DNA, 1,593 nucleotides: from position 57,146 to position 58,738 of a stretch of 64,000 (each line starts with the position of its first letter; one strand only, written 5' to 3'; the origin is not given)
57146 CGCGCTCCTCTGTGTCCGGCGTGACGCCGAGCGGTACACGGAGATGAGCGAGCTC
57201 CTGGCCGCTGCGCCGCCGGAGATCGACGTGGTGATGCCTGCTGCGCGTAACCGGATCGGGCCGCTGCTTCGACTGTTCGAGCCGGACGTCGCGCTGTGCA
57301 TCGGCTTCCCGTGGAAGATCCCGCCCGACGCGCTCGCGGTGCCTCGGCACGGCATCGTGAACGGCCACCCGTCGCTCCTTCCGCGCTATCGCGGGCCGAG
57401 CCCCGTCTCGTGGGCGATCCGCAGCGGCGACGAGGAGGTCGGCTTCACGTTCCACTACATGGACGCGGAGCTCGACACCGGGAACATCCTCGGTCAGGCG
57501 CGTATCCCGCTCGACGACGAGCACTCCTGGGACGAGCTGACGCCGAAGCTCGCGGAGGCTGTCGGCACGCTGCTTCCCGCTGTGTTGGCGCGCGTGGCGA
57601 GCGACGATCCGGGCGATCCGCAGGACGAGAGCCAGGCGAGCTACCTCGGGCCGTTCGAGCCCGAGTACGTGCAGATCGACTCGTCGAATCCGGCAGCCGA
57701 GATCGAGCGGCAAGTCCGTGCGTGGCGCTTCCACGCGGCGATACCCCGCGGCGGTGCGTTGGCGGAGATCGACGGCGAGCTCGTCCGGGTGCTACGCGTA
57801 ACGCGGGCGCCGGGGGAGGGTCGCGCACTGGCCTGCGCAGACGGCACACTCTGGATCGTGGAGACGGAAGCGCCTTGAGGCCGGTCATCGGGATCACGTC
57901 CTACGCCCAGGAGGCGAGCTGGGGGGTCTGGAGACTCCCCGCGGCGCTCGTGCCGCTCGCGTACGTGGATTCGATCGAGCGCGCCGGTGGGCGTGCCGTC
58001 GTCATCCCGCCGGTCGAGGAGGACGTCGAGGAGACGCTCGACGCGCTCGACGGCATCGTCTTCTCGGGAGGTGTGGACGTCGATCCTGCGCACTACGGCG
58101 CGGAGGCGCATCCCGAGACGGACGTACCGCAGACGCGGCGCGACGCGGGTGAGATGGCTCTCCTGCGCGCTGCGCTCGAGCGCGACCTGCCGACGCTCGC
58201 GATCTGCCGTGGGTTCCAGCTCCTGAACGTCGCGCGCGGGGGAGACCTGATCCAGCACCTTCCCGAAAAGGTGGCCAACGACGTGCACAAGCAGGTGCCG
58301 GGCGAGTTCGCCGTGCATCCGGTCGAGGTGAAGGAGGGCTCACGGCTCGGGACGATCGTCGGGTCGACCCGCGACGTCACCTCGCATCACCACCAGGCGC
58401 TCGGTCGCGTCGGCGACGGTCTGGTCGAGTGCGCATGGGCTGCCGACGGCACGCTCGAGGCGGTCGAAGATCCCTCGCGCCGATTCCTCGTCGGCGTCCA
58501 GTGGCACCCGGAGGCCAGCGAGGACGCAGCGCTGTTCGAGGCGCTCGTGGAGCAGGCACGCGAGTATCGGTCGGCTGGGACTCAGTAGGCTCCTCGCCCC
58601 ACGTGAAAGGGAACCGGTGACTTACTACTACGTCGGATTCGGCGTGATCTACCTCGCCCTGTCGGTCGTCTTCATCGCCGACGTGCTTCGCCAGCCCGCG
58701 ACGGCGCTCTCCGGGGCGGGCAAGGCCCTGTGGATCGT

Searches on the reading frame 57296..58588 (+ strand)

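Call 14: search_protein_families(library=pfam, proteins=[window:57296-58588:+])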
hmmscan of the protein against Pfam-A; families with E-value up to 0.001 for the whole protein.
window:57296-58588:+ (430 aa): 2 families
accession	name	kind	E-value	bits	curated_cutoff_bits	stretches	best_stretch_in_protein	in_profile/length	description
PF07722.19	Peptidase_C26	-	5.9e-64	216.3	20.5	1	196-406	1-219/219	Peptidase C26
PF00117.34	GATase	-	3.5e-14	53.3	22.8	1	233-409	22-175/190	Glutamine amidotransferase class-I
